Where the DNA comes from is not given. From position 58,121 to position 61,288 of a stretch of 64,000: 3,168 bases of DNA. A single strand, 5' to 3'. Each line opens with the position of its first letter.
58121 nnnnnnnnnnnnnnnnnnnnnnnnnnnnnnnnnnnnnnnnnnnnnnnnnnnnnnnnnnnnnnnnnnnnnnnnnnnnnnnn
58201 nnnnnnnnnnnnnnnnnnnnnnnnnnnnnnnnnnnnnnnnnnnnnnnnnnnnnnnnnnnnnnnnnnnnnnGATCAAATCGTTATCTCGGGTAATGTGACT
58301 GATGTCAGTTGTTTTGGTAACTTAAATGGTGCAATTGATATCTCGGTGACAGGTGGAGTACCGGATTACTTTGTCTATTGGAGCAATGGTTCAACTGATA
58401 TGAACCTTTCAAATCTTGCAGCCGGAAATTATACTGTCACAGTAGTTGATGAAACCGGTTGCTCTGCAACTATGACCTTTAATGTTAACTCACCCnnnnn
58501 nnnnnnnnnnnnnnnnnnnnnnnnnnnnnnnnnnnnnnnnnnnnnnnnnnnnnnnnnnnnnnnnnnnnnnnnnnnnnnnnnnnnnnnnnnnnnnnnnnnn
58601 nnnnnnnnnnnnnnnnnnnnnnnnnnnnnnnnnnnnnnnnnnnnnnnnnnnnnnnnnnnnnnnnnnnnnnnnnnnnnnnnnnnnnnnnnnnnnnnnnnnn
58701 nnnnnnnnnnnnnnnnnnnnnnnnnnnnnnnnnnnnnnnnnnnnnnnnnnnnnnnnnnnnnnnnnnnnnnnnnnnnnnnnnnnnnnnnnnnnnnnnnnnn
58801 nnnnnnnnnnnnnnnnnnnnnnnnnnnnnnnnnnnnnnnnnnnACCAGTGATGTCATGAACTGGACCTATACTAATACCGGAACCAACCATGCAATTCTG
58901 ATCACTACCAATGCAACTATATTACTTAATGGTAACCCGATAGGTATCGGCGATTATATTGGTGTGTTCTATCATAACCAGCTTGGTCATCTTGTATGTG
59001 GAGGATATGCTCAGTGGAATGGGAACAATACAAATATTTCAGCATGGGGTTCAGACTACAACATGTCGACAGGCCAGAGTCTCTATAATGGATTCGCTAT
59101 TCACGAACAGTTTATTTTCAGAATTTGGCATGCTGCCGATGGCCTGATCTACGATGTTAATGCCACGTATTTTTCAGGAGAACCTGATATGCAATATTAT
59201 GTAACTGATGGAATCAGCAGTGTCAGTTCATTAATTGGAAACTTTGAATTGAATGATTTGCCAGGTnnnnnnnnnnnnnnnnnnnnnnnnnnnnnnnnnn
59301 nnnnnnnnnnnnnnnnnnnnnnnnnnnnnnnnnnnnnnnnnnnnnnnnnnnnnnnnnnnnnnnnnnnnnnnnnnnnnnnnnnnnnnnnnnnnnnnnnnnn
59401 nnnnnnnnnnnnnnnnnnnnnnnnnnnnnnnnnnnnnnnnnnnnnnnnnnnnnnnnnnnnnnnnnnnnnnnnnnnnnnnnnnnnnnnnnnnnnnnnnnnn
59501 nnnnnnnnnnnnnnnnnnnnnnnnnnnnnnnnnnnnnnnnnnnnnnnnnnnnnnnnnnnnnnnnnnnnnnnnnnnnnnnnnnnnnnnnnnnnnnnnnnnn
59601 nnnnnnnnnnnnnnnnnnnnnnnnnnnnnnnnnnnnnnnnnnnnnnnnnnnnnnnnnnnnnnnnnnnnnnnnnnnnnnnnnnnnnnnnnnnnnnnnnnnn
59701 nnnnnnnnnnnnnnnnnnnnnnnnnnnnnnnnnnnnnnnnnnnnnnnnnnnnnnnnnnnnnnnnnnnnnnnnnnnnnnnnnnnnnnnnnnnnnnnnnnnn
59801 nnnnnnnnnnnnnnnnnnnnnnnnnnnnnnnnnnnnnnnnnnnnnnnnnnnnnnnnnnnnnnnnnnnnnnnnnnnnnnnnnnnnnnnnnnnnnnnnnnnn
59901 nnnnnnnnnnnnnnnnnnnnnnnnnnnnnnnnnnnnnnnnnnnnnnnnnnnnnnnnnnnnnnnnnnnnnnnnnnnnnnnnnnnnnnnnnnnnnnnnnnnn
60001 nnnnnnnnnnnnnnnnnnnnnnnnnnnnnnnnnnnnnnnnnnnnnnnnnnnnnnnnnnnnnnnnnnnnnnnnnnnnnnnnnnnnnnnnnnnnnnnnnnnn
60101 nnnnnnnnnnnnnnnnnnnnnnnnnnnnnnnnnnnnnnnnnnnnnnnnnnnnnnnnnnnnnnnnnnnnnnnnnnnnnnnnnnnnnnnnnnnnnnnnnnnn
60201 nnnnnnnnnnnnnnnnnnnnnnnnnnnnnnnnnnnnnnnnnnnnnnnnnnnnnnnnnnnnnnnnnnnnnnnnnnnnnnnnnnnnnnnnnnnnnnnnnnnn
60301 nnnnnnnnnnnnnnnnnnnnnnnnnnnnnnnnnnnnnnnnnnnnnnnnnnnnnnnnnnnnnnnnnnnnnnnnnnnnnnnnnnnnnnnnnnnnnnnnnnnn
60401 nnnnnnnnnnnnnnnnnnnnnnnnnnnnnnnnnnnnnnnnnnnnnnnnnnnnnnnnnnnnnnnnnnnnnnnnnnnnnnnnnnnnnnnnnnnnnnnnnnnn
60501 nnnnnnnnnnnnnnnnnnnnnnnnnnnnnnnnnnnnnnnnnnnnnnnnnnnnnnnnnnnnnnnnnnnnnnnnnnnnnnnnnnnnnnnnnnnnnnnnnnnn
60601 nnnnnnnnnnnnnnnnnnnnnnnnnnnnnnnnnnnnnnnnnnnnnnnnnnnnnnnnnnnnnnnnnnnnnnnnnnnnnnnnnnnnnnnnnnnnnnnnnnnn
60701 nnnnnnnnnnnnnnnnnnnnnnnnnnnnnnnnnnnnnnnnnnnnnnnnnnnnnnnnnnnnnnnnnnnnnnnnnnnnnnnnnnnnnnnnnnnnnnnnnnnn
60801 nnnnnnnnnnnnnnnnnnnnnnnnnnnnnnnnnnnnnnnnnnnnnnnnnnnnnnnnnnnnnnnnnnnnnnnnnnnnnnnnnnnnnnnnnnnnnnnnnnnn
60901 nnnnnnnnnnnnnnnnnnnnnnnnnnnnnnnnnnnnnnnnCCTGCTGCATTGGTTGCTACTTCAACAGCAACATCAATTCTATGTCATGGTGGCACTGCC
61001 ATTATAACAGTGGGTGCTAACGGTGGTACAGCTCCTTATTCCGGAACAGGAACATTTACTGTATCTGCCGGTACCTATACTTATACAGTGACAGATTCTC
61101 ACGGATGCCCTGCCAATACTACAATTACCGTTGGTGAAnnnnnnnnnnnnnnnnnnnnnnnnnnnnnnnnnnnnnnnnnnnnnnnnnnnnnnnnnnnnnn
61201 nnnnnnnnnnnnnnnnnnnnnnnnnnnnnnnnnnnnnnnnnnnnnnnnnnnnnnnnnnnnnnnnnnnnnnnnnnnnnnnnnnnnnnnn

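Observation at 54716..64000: Near-identical ~0.64-kb three-module super-repeats in gene B, including a '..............' module variant, duplicated again about 6 kb downstream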

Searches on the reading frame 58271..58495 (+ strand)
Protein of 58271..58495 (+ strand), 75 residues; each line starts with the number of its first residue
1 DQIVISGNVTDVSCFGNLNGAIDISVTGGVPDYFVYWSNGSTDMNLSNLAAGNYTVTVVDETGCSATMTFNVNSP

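Call 20: search_protein_families(library=pfam, proteins=[window:58271-58495:+], max_evalue=1)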
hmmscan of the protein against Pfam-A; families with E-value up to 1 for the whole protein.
seq(75 aa): 8 families
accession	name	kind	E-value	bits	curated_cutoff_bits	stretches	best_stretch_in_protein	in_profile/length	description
PF13573.12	SprB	-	6.9e-11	42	28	1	7-42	2-37/37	SprB repeat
PF16640.11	Big_3_5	-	0.01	16.8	35.5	1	2-59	13-68/88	Bacterial Ig-like domain (group 3)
PF08308.17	PEGA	-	0.013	15.8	20.8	1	40-61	23-44/71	PEGA domain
PF06832.18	BiPBP_C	-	0.026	14.8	26.8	1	43-70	63-90/90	Penicillin-Binding Protein C-terminus Family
PF18962.6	Por_Secre_tail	-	0.077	13.7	27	1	38-63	42-67/75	Secretion system C-terminal sorting domain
PF22352.2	K319L-like_PKD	-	0.085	13.3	27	1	39-72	47-82/84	K319L-like, PKD domain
PF16967.11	TcfC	-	0.093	12.8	29.4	1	38-59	30-51/68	E-set like domain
PF24421.1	Ig_J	-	0.13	12.9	29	1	42-75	66-104/104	Tip attachment protein J, Ig-like domain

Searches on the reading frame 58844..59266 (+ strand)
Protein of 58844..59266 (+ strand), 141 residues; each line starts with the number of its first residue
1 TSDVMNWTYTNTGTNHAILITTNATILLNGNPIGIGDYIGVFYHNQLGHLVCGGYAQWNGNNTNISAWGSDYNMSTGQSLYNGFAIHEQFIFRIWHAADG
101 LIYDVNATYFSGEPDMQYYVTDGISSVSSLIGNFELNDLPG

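Call 20: search_protein_families(library=pfam, proteins=[window:58844-59266:+], max_evalue=1)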
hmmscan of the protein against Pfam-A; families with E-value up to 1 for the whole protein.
seq(141 aa): 0 families

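Call 60: predict_structure(alignment_id=A3)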
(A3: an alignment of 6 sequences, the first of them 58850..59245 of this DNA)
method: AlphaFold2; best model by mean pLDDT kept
length: 132 residues; sequences in the alignment: 6
mean_pLDDT: 73.7   pTM: 0.70
mean pLDDT of the five models: 73.7, 69.7, 67.7, 62.0, 60.7
residues with pLDDT >= 90: 15; 70-90: 70; 50-70: 37; < 50: 10
segments of 3 or more residues with pLDDT < 50: 1-4, 112-115
pLDDT, mean of each block of 10 residues (from residue 1): 47 74 88 89 77 87 73 54 76 90 80 50 75 69
secondary structure, 60 per line:
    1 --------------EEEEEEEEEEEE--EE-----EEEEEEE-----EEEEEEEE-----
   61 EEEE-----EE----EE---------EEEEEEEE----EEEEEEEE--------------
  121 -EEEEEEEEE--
elements in order: E15-26 E36-42 E48-55 E61-64 E87-94 E99-106 E122-130

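Call 62: search_protein_representatives(alignment_id=A3)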
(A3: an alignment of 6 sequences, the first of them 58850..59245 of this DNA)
Query: 6 sequences, 134 profile positions. Proteins with E-value up to 0.001 (for the whole library): 2956; up to 1e-10: 1592; up to 1e-30: 403. The best 150 are listed.
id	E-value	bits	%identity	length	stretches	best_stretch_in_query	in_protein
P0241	0.0e+00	1011.9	-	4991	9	2-129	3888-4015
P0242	2.0e-270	898.5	-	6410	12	2-129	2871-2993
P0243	2.5e-217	726.6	-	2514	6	2-129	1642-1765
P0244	9.2e-212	708.6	-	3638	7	2-131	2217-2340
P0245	2.9e-203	681.1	-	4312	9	3-129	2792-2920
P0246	3.2e-196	658.3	-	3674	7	3-129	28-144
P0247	9.7e-196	656.7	-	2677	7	3-132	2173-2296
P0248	1.4e-187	630.3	-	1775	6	3-129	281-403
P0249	9.8e-184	617.8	-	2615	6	2-129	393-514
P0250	1.8e-183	617.0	-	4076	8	2-130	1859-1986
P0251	3.9e-173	583.5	-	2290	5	3-130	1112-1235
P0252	5.0e-166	560.5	-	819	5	4-127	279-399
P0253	2.0e-159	539.1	-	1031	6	2-129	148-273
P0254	1.4e-158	536.4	-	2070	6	4-128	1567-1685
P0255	4.1e-142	483.1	-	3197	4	2-129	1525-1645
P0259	1.2e-134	458.9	-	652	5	2-130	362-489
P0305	1.9e-76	270.6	-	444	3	2-131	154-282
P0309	1.1e-72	258.3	-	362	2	3-128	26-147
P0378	7.5e-54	197.4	-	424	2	3-129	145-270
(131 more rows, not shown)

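Call 63: fold_search(model_id=the predicted structure, library=pdb)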
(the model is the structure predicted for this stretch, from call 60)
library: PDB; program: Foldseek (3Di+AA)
matches with E <= 10: 1279; with E <= 0.001: 0
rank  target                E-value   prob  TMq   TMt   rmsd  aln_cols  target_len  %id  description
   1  3bt0_B                1.6e-02  0.99  0.39  0.44   7.0       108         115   10  Crystal structure of transthyretin variant V20S (released 2008-11-11)
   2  1ijn_B                1.6e-02  0.98  0.38  0.43   6.9       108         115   10  Crystal structure of the transthyretin mutant TTR C10A/Y114C (released 2003-06-03)
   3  4hiq_B                1.7e-02  0.97  0.39  0.43  10.7       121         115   10  The Structure of V122I Mutant Transthyretin in Complex with AG10 (released 2013-06-05)
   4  1tsh_A                1.9e-02  0.99  0.41  0.43   4.8       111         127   11  TERTIARY STRUCTURES OF THREE AMYLOIDOGENIC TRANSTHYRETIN VARIANTS AND IMPLICATIONS FOR AMYLOID FIBRIL FORMATION (released 1997-04-21)
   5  1ttb_A                1.9e-02  0.98  0.42  0.43   5.0       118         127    9  THE X-RAY CRYSTAL STRUCTURE REFINEMENTS OF NORMAL HUMAN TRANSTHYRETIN AND THE AMYLOIDOGENIC VAL30MET VARIANT TO 1.7 AN (released 1993-10-31)
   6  8i0o_A                2.0e-02  0.98  0.38  0.43   7.1       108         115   10  Crystal structure of Transthyretin variant A97S in monomeric form (released 2024-01-17)
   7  1ttc_A                2.1e-02  0.98  0.43  0.45   4.9       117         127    9  THE X-RAY CRYSTAL STRUCTURE REFINEMENTS OF NORMAL HUMAN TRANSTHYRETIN AND THE AMYLOIDOGENIC VAL30MET VARIANT TO 1.7 AN (released 1993-10-31)
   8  1bz8_A                2.1e-02  0.96  0.39  0.40  10.5       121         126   10  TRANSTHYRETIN (DEL VAL122) (released 1998-11-11)
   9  1tta_A                2.2e-02  0.96  0.41  0.42   5.6       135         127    8  THE X-RAY CRYSTAL STRUCTURE REFINEMENTS OF NORMAL HUMAN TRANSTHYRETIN AND THE AMYLOIDOGENIC VAL30MET VARIANT TO 1.7 AN (released 1993-10-31)
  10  2b77_B                2.2e-02  0.93  0.38  0.43  10.5       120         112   10  Human transthyretin (TTR) complexed with Diflunisal analogues- TTR.2',4'-DICHLORO-4-HYDROXY-1,1'-BIPHENYL-3-CARBOXYLIC (released 2005-10-11)
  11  2flm_B                2.2e-02  0.91  0.37  0.42  10.4       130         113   10  Human transthyretin (TTR) complexed with bivalant amyloid inhibitor (6 carbon linker) (released 2006-02-28)
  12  9h7i_B                2.4e-02  0.97  0.38  0.43   7.0       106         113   10  Human Transthyretin in Complex with 4-(1H-pyrazol-4-yl)quinoline (released 2025-03-12)
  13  4mas_A                2.4e-02  0.97  0.36  0.40   7.0       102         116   10  High Resolution Structure of Wild Type Human Transthyretin in Complex with 3,3',5,5'-tetrachloro-[1,1'-biphenyl]-4,4'd (released 2013-09-25)
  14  1eo2_A                2.6e-02  0.85  0.39  0.28   9.4       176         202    8  CRYSTAL STRUCTURE OF ACINETOBACTER SP. ADP1 PROTOCATECHUATE 3,4-DIOXYGENASE (released 2000-08-09)
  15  5dej_B                2.7e-02  0.97  0.39  0.44   6.9       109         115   10  Transthyretin natural mutant A19D (released 2016-08-31)
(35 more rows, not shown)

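Call 64: search_protein_families(library=pfam, proteins=[P0252, P0259, P0305, P0309, P0378], max_evalue=0.01)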
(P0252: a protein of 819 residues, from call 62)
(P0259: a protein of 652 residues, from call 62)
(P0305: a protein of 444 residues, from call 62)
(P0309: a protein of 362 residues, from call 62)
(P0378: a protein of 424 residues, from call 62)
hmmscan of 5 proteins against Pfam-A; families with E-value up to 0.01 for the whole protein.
P0252 (819 aa): 0 families

P0259 (652 aa): 0 families

P0305 (444 aa): 0 families

P0309 (362 aa): 0 families

P0378 (424 aa): 6 families
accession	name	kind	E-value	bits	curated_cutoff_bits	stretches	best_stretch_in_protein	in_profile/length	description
PF13927.12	Ig_3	-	2.1e-11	44.6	30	1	275-341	2-78/78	Immunoglobulin domain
PF13895.12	Ig_2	-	4.4e-10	40.1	27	1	297-354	22-78/79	Immunoglobulin domain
PF07679.22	I-set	-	2e-08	34.6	23.7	1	278-350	4-86/90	Immunoglobulin I-set domain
PF00047.31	ig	-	2.1e-05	25.2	21.8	1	308-348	28-79/81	Immunoglobulin domain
PF19408.5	PKD_6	-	0.00019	22.1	25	0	362-424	7-82/82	PKD-like domain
PF19081.6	Ig_7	-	0.00021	22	27.3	1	283-356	9-83/84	Ig-like domain CHU_C associated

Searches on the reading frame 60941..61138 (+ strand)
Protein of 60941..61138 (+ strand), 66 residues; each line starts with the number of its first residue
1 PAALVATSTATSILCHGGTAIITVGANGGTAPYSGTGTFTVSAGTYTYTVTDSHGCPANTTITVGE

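Call 20: search_protein_families(library=pfam, proteins=[window:60941-61138:+], max_evalue=1)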
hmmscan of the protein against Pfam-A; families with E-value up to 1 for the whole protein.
seq(66 aa): 2 families
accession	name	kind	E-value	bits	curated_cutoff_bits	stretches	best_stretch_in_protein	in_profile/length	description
PF17963.7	Big_9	-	0.0076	17.5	23.6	1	19-64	47-88/89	Bacterial Ig domain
PF13573.12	SprB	-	0.036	14.1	28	1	7-34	1-29/37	SprB repeat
